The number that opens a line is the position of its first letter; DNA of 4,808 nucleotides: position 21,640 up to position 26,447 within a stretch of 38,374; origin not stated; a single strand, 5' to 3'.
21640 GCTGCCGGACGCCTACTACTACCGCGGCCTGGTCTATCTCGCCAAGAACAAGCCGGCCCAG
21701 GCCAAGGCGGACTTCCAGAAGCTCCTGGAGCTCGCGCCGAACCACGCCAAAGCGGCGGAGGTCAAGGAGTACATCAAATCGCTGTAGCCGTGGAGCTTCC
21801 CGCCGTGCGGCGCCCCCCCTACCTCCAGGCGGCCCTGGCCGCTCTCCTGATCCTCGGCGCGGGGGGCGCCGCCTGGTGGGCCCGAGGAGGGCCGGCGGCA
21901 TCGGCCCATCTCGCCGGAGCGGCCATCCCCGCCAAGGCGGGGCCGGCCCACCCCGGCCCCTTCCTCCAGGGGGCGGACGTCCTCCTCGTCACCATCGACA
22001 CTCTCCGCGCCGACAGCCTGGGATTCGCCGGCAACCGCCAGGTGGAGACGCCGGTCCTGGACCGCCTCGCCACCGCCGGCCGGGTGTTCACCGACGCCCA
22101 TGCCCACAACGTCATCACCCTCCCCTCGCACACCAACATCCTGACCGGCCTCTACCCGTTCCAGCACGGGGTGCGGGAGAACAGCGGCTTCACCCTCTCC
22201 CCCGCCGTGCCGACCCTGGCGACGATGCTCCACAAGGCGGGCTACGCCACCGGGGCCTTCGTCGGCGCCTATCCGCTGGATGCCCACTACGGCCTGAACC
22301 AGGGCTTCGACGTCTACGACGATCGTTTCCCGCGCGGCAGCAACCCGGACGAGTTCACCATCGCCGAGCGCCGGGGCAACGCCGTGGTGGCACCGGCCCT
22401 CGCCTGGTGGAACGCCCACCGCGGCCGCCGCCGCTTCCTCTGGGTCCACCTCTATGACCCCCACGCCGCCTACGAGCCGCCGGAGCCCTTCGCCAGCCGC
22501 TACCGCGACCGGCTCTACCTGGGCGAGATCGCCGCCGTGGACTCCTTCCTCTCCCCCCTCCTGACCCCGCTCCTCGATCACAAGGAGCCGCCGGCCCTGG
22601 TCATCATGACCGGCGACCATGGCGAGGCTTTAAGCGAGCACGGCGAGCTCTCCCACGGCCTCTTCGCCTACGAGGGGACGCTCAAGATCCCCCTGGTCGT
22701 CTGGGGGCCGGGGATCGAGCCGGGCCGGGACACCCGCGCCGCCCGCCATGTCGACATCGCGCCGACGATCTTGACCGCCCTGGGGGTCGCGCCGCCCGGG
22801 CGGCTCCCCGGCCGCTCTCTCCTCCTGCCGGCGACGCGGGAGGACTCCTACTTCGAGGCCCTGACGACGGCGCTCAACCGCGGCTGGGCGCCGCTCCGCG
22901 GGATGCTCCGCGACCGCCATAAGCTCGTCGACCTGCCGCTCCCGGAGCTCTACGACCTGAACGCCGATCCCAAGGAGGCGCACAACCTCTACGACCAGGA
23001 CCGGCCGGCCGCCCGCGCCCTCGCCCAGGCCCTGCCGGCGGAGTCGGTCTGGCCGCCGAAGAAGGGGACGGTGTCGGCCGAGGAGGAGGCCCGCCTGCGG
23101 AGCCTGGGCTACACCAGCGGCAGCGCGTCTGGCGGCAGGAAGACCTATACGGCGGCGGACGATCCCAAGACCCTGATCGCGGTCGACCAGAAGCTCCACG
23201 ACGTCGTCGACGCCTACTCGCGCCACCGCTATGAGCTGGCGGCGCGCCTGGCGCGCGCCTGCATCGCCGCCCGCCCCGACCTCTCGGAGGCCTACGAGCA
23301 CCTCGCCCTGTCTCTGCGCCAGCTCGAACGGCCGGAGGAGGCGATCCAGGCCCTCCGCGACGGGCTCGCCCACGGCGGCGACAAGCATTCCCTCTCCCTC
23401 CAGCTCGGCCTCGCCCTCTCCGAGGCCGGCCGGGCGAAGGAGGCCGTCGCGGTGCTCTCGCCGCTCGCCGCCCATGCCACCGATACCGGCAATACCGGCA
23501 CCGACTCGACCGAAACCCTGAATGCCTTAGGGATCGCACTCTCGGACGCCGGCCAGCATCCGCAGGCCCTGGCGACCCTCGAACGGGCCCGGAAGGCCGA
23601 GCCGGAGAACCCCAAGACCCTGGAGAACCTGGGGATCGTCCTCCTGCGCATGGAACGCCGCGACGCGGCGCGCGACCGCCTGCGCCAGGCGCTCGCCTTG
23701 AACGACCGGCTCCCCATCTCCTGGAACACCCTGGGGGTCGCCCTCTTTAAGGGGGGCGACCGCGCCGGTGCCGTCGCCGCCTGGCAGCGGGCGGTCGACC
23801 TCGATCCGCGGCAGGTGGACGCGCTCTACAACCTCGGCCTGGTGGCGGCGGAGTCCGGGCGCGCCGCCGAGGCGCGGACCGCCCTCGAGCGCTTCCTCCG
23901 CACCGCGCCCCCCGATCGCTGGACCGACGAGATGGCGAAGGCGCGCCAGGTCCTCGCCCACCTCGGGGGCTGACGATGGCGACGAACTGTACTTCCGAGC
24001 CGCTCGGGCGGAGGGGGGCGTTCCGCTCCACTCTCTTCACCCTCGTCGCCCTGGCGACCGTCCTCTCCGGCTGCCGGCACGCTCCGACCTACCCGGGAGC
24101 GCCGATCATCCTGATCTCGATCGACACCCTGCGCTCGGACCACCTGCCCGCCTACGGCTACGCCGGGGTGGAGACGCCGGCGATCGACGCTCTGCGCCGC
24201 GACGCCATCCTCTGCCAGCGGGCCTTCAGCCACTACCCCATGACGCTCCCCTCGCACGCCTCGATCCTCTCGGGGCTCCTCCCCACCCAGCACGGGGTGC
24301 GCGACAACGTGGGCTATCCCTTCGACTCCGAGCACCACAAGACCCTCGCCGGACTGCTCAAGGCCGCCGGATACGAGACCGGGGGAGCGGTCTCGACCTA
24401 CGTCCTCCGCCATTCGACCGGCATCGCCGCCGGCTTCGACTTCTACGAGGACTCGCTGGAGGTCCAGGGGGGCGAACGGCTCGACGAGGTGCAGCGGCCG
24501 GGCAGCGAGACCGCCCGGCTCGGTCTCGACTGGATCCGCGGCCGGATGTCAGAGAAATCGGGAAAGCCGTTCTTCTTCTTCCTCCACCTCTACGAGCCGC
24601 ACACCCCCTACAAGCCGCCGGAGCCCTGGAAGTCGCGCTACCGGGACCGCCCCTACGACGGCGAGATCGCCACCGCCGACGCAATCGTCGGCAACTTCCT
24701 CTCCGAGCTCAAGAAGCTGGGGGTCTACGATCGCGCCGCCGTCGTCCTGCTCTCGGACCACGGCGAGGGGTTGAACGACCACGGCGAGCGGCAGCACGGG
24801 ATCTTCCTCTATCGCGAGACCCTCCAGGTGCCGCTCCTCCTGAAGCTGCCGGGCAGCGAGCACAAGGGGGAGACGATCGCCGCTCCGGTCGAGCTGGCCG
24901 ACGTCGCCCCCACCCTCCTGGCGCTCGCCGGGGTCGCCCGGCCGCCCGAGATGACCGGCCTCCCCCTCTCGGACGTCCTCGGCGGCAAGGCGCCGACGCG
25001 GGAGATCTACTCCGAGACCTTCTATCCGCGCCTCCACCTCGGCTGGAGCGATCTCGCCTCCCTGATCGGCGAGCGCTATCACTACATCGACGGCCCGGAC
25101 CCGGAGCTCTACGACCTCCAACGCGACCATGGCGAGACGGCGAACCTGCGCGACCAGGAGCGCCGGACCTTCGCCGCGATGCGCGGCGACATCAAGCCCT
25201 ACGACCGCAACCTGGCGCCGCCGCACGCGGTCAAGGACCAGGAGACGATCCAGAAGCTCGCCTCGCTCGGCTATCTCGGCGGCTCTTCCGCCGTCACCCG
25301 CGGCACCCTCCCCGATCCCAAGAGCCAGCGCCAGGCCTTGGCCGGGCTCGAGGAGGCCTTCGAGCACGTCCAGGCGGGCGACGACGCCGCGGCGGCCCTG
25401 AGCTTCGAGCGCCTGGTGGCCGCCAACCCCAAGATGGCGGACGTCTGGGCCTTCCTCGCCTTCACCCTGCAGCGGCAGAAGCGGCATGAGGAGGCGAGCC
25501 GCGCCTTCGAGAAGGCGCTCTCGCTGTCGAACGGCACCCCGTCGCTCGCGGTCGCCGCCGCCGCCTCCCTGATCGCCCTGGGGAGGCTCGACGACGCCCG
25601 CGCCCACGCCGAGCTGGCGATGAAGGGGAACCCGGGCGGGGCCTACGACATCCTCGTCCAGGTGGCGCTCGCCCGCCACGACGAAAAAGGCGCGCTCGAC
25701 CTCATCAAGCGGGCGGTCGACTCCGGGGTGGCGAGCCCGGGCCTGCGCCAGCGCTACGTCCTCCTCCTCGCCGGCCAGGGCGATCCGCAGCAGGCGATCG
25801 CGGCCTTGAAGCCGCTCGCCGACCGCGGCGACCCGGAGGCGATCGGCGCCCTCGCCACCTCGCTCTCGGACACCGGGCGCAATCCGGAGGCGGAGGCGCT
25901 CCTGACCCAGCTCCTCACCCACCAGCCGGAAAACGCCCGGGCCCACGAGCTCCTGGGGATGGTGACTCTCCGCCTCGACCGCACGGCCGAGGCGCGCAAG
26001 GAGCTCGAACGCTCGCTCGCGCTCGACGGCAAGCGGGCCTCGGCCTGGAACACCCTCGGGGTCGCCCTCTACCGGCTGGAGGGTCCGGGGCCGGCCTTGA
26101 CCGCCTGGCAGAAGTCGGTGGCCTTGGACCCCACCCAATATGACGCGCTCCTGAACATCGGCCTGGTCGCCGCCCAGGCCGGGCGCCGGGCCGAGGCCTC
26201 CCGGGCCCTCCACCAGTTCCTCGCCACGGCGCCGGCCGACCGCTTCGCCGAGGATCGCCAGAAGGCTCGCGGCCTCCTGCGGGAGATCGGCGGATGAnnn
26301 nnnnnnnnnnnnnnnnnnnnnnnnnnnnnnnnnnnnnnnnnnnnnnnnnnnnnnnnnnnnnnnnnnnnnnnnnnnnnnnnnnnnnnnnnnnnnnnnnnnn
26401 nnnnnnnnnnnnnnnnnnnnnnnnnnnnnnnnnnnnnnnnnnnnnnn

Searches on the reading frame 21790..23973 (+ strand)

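Call 7: search_protein_families(library=pfam, proteins=[window:21790-23973:+], max_evalue=0.001)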
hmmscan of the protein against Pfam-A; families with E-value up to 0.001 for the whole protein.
window:21790-23973:+ (727 aa): 21 families
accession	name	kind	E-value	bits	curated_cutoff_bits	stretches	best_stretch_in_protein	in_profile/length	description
PF00884.28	Sulfatase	-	4.9e-39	134.9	25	1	63-333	2-301/301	Sulfatase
PF07719.23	TPR_2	-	6.6e-23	79.3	27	1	644-674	3-33/34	Tetratricopeptide repeat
PF13414.12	TPR_11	-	4.3e-17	62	26.8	1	651-689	3-41/42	TPR repeat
PF00515.34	TPR_1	-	1.4e-16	60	27.8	0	644-674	3-33/34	Tetratricopeptide repeat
PF13431.12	TPR_17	-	5.8e-16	57.8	24.4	1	665-696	2-33/34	Tetratricopeptide repeat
PF13424.12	TPR_12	-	1.4e-15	57.7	30.1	1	537-602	7-73/77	Tetratricopeptide repeat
PF13432.12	TPR_16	-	2.6e-14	53.8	32.7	2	647-709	2-64/65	Tetratricopeptide repeat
PF13181.12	TPR_8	-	3.6e-14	52.1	25.7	0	677-707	2-32/34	Tetratricopeptide repeat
PF14559.12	TPR_19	-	1.7e-13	51.1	25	2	586-638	3-55/68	Tetratricopeptide repeat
PF13174.12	TPR_6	-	2.9e-13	49.9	26.3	0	677-707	1-31/33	Tetratricopeptide repeat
PF13428.12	TPR_14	-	6.3e-13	48.5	23.5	0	576-615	3-42/44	Tetratricopeptide repeat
PF16347.10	SGSH_C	-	2.9e-10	40.9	29.3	1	292-405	10-136/154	N-sulphoglucosamine sulphohydrolase, C-terminal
PF13371.12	TPR_9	-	2.3e-09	37.6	35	1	658-710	11-63/73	Tetratricopeptide repeat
PF13374.12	TPR_10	-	1.4e-08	34.9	27.5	0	610-637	4-31/42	Tetratricopeptide repeat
PF12895.13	ANAPC3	-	7.7e-08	33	27.2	0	478-556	2-79/82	Anaphase-promoting complex, cyclosome, subunit 3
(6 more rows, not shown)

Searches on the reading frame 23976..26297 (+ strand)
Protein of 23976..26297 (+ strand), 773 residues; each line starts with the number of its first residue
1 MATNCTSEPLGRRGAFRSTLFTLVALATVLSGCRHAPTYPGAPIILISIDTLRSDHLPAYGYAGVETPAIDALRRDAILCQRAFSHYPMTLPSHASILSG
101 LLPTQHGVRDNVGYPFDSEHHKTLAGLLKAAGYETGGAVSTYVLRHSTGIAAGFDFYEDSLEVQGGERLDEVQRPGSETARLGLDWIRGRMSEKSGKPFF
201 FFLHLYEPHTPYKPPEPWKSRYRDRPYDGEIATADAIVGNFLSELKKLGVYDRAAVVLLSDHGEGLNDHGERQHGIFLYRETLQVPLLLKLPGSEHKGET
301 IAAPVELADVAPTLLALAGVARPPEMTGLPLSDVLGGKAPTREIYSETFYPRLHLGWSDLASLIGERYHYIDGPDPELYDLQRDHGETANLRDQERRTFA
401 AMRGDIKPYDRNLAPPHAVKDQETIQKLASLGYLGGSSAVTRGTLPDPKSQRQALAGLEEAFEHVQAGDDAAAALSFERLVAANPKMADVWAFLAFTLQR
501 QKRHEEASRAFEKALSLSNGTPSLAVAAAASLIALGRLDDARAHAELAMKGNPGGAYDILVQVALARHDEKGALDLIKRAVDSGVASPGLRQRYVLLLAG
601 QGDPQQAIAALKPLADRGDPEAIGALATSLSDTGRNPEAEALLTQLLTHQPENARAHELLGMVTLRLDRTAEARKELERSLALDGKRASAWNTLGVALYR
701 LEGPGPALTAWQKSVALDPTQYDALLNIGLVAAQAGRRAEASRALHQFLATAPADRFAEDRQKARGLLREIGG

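Call 7: search_protein_families(library=pfam, proteins=[window:23976-26297:+], max_evalue=0.001)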
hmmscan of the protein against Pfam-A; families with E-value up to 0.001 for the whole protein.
window:23976-26297:+ (773 aa): 20 families
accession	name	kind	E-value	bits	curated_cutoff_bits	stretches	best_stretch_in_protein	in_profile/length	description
PF00884.28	Sulfatase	-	1.8e-42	146.1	25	1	44-320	3-301/301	Sulfatase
PF07719.23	TPR_2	-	1.4e-20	72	27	1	488-518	1-31/34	Tetratricopeptide repeat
PF14559.12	TPR_19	-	4.7e-19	68.9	25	2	598-661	1-66/68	Tetratricopeptide repeat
PF13432.12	TPR_16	-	9.1e-16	58.4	32.7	1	625-684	2-61/65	Tetratricopeptide repeat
PF13428.12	TPR_14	-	5.8e-15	54.8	23.5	0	621-661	2-42/44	Tetratricopeptide repeat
PF01663.27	Phosphodiest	-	1.1e-13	51.9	23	2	45-114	2-68/342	Type I phosphodiesterase / nucleotide pyrophosphatase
PF16347.10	SGSH_C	-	8.9e-13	49.1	29.3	1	277-396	10-136/154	N-sulphoglucosamine sulphohydrolase, C-terminal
PF23914.1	TPR_CcmH_CycH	-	2.1e-12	47.6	42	0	629-678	96-145/158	Cytochrome c-type biogenesis protein H TPR domain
PF13431.12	TPR_17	-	1.2e-11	44.4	24.4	0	711-737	2-28/34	Tetratricopeptide repeat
PF13414.12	TPR_11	-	3.6e-11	43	26.8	0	707-735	13-41/42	TPR repeat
PF13181.12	TPR_8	-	8.3e-11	41.6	25.7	0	488-519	1-32/34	Tetratricopeptide repeat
PF00515.34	TPR_1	-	9.8e-11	41.4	27.8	0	488-517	1-30/34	Tetratricopeptide repeat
PF13424.12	TPR_12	-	2.4e-10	40.9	30.1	1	488-546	3-62/77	Tetratricopeptide repeat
PF12895.13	ANAPC3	-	1.5e-09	38.4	27.2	1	473-545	8-79/82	Anaphase-promoting complex, cyclosome, subunit 3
PF13371.12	TPR_9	-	3.7e-09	36.9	35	1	707-759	14-63/73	Tetratricopeptide repeat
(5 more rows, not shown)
